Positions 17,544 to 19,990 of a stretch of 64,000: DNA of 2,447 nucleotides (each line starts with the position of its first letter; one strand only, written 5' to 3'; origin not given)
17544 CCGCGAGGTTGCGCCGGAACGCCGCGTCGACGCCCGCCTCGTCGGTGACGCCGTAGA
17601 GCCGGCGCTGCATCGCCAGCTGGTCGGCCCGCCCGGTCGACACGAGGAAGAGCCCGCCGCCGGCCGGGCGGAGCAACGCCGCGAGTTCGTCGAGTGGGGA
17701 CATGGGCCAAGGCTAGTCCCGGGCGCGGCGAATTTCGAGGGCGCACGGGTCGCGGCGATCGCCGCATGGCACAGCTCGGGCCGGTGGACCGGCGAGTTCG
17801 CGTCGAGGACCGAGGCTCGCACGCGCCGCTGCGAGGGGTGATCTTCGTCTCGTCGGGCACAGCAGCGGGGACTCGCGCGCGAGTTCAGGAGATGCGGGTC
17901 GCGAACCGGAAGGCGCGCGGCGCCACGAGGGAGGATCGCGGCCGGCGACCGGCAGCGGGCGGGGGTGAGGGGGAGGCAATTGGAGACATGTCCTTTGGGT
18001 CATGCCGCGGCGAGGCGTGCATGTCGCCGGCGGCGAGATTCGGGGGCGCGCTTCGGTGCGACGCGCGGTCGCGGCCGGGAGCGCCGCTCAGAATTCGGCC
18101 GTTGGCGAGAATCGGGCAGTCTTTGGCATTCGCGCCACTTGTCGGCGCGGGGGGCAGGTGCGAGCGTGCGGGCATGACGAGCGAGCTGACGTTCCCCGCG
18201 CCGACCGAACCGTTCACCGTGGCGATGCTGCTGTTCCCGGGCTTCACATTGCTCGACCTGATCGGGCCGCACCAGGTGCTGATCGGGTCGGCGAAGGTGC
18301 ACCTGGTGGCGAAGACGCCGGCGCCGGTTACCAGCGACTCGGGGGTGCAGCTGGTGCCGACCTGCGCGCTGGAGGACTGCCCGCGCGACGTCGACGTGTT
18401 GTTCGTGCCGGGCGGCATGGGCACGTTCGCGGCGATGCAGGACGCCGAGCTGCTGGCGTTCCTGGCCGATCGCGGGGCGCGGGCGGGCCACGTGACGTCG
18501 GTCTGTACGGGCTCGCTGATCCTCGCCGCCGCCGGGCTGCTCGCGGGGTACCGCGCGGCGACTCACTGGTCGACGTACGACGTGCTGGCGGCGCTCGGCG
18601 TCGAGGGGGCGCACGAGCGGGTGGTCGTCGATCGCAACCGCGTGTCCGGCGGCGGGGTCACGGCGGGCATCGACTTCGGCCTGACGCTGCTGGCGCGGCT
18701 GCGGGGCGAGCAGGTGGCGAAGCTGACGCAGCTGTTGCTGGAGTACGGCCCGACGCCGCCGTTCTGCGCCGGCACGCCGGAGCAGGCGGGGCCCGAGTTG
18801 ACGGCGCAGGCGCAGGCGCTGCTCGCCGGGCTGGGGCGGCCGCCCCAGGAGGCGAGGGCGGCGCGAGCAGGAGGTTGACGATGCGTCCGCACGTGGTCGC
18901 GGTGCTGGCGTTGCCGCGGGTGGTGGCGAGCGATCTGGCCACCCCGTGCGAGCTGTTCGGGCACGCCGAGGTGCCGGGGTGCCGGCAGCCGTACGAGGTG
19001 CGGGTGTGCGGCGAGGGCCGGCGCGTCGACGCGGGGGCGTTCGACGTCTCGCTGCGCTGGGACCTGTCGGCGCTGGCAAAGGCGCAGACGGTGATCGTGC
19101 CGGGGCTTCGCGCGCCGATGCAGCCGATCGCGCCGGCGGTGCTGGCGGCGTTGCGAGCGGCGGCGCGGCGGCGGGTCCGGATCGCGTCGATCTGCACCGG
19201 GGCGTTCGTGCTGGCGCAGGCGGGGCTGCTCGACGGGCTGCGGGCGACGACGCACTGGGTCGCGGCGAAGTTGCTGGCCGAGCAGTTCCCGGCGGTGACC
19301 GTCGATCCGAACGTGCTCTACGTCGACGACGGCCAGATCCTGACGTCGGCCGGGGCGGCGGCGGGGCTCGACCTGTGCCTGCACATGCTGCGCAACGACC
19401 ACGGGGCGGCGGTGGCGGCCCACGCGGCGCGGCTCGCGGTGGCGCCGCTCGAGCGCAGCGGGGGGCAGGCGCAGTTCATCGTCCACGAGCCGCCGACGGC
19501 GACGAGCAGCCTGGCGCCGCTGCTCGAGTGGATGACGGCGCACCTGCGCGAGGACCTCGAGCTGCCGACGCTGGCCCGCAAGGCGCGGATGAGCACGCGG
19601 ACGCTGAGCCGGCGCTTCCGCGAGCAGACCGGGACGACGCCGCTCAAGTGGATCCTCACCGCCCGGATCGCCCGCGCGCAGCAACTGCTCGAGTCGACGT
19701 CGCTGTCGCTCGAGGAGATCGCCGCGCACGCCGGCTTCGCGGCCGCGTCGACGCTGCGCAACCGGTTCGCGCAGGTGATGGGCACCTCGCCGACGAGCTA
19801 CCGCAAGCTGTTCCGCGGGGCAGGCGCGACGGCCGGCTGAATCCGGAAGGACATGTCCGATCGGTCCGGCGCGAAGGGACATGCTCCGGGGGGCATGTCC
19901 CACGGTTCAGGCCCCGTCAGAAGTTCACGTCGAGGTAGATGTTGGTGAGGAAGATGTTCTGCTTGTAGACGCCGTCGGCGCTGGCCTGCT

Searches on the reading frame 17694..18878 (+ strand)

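Call 46: search_protein_families(library=pfam, proteins=[window:17694-18878:+], max_evalue=0.001)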
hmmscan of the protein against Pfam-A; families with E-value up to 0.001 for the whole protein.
window:17694-18878:+ (394 aa): 1 family
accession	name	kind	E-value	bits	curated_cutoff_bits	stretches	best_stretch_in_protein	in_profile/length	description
PF01965.30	DJ-1_PfpI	-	1.1e-24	87.5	26.6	1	176-334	3-164/165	DJ-1/PfpI family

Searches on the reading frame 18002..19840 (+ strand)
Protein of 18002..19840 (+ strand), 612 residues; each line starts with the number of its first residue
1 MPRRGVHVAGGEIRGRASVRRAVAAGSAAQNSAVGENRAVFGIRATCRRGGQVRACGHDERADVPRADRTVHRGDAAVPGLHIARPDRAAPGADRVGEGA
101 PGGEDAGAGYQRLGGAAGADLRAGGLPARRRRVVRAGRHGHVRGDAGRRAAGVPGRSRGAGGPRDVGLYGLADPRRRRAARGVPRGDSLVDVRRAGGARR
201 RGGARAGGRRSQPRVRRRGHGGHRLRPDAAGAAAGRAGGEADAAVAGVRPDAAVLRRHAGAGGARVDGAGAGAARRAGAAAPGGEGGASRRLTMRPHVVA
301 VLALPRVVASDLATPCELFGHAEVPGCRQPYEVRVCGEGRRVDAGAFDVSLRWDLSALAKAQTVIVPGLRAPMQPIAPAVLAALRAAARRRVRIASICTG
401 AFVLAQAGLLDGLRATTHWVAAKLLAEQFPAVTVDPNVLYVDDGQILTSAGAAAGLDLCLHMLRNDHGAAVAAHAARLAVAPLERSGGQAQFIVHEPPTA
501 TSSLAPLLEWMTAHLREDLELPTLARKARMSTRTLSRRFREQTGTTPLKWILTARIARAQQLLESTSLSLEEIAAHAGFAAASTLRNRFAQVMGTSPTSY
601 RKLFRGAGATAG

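Call 46: search_protein_families(library=pfam, proteins=[window:18002-19840:+], max_evalue=0.001)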
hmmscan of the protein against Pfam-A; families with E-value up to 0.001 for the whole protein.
window:18002-19840:+ (612 aa): 3 families
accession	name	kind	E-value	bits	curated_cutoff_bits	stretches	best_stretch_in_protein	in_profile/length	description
PF12833.13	HTH_18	-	1.9e-22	79.8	33.6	1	524-602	1-79/80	Helix-turn-helix domain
PF00165.29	HTH_AraC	-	2.8e-15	56.5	26.6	2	563-602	1-42/42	Bacterial regulatory helix-turn-helix proteins, AraC family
PF01965.30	DJ-1_PfpI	-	4.9e-14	52.9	26.6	1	344-464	41-164/165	DJ-1/PfpI family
